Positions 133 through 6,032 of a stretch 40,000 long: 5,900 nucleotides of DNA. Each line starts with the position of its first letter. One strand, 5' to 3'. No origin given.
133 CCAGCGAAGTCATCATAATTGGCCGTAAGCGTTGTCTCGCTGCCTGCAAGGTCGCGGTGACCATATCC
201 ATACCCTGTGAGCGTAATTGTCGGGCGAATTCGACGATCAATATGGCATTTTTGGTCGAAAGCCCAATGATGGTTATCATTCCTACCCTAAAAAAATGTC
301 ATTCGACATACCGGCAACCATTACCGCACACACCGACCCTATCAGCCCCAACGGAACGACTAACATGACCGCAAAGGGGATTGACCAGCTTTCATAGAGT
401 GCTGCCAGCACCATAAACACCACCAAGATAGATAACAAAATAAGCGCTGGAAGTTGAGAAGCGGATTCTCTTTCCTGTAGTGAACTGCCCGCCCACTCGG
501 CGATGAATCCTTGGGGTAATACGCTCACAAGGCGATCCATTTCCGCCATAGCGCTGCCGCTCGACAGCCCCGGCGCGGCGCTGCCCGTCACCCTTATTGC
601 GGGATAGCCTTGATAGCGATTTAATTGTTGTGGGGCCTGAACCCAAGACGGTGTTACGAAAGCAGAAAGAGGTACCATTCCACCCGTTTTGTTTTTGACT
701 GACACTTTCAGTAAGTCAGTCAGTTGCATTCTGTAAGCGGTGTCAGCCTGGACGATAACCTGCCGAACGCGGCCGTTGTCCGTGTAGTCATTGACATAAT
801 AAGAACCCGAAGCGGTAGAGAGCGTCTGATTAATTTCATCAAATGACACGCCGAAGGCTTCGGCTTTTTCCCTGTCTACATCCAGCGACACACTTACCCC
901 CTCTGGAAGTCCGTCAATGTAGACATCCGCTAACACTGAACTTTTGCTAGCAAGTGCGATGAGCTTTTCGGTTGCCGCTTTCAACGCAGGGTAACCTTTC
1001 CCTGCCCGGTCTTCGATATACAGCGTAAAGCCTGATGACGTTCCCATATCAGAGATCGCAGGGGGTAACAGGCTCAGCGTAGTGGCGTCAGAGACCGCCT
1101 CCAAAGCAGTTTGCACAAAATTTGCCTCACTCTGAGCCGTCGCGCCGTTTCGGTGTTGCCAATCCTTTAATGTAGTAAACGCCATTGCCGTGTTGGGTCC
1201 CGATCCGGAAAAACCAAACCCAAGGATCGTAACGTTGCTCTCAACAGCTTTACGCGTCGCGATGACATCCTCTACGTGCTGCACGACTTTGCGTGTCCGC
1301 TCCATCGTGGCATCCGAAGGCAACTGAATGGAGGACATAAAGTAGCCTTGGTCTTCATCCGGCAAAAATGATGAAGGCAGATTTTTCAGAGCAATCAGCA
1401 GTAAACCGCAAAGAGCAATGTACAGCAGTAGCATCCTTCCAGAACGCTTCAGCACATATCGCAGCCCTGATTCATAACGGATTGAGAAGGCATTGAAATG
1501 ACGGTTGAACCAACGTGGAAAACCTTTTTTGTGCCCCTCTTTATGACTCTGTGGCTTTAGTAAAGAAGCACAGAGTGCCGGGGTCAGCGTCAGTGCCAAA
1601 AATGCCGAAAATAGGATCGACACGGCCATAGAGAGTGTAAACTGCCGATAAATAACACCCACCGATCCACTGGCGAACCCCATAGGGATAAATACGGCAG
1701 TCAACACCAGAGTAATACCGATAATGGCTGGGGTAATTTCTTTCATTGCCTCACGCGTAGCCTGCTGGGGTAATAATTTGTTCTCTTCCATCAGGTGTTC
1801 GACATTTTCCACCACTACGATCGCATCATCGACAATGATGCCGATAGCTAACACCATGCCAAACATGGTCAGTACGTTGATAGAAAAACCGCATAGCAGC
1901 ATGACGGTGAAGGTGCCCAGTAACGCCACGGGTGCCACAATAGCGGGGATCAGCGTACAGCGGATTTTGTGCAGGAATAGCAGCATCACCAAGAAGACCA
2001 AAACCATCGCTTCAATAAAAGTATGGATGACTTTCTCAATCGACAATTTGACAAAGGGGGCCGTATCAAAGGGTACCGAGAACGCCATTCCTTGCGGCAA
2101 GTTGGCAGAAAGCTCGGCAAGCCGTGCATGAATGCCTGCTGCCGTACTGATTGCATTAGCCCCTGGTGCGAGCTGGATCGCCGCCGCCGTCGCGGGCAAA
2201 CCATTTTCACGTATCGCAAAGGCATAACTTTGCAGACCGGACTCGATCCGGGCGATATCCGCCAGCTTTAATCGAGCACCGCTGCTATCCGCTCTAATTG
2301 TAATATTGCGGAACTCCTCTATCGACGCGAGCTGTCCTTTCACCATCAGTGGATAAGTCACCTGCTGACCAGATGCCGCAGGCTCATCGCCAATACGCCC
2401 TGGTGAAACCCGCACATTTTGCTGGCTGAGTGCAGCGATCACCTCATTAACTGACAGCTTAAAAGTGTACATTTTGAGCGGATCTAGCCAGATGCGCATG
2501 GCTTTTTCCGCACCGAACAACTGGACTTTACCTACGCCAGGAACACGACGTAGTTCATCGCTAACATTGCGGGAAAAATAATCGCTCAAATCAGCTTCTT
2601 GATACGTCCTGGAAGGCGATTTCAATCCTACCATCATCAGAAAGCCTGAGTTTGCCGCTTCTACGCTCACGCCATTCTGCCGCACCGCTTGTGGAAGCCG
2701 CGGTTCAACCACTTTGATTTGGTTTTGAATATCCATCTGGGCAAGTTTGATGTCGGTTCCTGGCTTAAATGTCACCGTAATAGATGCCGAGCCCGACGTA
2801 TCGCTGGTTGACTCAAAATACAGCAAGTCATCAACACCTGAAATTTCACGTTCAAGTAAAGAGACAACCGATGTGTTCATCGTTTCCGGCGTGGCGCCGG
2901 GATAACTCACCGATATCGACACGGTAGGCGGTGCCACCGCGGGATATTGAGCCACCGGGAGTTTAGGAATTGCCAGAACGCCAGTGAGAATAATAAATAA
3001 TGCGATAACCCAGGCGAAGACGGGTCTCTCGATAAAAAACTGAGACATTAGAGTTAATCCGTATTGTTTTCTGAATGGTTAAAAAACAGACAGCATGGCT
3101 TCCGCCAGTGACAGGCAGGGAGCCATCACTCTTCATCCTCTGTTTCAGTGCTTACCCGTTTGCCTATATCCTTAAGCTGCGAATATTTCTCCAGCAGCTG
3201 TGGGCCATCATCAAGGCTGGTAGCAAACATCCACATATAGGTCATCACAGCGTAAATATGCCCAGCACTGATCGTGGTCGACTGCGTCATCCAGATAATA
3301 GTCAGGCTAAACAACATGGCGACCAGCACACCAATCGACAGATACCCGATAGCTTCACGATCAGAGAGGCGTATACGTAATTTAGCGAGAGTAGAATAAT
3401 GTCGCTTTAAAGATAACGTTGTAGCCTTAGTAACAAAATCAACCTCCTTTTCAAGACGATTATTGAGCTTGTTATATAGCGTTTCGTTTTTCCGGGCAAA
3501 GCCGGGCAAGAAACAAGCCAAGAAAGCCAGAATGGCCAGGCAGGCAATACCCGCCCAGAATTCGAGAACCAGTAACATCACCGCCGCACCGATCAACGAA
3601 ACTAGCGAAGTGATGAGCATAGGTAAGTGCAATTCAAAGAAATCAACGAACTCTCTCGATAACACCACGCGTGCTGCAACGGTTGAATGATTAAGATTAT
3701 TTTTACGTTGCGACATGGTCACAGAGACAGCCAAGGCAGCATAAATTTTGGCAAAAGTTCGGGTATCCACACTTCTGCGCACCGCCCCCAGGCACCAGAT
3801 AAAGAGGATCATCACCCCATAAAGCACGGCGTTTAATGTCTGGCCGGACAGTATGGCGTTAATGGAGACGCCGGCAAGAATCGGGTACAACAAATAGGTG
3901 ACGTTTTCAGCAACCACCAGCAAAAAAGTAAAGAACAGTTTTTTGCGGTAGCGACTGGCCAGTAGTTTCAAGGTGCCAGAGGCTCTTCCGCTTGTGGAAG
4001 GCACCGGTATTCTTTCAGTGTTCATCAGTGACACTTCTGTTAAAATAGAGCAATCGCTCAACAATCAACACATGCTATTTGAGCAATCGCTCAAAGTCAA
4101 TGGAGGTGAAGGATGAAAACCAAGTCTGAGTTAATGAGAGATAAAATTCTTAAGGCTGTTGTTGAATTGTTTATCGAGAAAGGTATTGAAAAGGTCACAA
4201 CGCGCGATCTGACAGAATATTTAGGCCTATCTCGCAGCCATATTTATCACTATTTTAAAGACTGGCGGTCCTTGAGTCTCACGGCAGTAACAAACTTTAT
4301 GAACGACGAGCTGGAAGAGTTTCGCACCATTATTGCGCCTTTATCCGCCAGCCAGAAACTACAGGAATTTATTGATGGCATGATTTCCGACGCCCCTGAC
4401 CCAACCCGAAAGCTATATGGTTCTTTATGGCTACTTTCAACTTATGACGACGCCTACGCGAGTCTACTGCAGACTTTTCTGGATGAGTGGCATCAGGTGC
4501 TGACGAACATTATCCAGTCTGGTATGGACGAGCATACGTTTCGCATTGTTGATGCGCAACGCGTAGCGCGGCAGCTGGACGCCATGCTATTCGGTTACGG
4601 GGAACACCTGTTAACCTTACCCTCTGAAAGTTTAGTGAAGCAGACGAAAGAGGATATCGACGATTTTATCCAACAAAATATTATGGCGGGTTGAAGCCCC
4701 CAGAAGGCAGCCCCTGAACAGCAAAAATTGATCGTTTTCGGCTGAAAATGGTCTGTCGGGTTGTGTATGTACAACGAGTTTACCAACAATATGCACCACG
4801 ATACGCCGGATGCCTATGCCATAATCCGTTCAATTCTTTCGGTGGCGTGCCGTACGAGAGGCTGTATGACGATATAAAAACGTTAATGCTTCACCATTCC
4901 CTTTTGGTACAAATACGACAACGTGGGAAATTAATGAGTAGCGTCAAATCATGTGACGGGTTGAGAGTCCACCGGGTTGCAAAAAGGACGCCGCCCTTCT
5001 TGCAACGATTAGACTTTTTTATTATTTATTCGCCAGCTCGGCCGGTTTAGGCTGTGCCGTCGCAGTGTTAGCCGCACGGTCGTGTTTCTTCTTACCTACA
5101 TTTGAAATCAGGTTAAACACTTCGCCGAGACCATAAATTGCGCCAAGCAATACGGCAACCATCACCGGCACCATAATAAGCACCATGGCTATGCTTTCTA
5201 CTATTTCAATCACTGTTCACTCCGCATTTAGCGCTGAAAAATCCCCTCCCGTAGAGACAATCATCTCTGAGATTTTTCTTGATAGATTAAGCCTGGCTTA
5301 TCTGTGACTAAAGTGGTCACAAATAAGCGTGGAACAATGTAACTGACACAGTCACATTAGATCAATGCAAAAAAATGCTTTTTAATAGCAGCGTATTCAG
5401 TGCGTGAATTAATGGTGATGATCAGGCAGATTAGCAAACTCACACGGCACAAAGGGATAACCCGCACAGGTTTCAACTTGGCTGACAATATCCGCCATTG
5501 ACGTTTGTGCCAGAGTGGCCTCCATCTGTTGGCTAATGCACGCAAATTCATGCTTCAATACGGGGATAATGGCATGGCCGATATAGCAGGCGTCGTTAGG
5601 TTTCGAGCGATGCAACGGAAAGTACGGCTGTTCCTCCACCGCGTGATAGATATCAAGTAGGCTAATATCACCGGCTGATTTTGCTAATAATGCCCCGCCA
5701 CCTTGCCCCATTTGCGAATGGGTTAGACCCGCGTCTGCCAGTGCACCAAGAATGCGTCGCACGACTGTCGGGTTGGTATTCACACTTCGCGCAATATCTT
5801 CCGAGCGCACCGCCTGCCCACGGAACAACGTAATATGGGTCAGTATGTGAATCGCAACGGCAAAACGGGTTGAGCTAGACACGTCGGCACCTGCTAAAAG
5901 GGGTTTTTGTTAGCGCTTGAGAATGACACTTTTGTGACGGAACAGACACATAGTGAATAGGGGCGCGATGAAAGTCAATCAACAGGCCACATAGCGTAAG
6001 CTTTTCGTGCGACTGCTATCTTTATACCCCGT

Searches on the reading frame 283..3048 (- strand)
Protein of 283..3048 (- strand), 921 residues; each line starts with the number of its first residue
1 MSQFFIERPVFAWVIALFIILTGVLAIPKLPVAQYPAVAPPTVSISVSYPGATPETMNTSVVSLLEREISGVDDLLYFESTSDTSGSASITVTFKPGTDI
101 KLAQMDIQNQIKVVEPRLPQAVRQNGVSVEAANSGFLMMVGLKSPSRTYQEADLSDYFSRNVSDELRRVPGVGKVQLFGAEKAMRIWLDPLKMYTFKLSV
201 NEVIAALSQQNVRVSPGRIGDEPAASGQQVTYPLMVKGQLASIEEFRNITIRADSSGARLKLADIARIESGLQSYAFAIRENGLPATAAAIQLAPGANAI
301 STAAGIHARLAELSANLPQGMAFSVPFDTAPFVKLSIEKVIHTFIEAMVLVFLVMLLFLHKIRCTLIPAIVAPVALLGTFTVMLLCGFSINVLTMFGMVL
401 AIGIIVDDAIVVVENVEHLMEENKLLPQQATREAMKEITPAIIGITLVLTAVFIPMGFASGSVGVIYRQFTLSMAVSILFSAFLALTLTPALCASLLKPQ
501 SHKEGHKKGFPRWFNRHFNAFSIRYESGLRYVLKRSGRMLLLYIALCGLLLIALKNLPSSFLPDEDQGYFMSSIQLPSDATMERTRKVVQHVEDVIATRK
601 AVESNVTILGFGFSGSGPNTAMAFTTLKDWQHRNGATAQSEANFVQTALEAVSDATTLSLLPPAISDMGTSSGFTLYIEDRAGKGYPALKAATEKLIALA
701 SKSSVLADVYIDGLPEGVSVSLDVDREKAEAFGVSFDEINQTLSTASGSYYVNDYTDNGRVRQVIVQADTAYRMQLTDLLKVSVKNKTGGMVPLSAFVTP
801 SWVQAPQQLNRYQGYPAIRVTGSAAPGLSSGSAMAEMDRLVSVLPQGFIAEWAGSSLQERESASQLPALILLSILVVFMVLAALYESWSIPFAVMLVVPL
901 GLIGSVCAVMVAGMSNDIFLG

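Call 44: search_protein_families(library=pfam, proteins=[window:283-3048:-], max_evalue=0.0001)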
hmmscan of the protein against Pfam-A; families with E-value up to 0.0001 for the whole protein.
window:283-3048:- (921 aa): 2 families
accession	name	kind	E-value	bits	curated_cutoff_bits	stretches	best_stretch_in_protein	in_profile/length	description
PF00873.25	ACR_tran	-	4.9e-297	988.3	28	1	1-919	1-917/1021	AcrB/AcrD/AcrF family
PF03176.21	MMPL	-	9.8e-10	38.3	20.5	1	343-514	148-319/333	MMPL family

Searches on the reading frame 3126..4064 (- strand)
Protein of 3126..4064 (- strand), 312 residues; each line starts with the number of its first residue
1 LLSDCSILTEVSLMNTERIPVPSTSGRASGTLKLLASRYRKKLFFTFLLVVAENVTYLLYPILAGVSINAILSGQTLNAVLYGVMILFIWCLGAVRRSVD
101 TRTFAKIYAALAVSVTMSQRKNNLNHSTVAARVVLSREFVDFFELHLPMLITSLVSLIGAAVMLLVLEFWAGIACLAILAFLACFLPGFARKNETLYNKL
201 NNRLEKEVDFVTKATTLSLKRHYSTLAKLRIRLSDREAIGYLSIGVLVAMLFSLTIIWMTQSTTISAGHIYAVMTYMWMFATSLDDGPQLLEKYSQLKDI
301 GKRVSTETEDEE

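Call 44: search_protein_families(library=pfam, proteins=[window:3126-4064:-], max_evalue=0.0001)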
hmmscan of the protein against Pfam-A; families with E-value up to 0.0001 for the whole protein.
window:3126-4064:- (312 aa): 1 family
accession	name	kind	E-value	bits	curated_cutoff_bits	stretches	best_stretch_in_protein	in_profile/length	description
PF13748.11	ABC_membrane_3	-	3.7e-79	265.9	27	1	32-268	1-237/237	ABC transporter transmembrane region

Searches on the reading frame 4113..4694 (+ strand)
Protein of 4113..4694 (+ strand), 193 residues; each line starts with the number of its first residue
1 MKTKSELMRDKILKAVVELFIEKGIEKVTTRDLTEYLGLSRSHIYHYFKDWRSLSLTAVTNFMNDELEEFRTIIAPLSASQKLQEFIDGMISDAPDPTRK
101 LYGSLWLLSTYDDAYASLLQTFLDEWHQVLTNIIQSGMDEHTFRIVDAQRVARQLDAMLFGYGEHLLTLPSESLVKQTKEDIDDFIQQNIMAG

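Call 44: search_protein_families(library=pfam, proteins=[window:4113-4694:+], max_evalue=0.0001)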
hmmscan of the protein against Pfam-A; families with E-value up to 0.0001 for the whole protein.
window:4113-4694:+ (193 aa): 2 families
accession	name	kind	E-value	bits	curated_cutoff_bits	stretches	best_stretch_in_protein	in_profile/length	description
PF00440.29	TetR_N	-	2.1e-11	43.8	24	1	12-50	1-39/47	Bacterial regulatory proteins, tetR family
PF13977.11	TetR_C_6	-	9.1e-09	36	27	1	81-188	3-112/115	BetI-type transcriptional repressor, C-terminal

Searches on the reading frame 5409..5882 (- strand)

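Call 44: search_protein_families(library=pfam, proteins=[window:5409-5882:-], max_evalue=0.0001)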
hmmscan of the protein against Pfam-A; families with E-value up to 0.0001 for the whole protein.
window:5409-5882:- (157 aa): 2 families
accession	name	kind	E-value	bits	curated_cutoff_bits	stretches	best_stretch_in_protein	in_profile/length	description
PF02082.26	Rrf2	-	1.4e-32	113.1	30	1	4-134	2-131/132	Iron-dependent Transcriptional regulator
PF08100.18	Dimerisation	-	8.4e-05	22.8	25.6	0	6-60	23-76/93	O-methyltransferase dimerisation domain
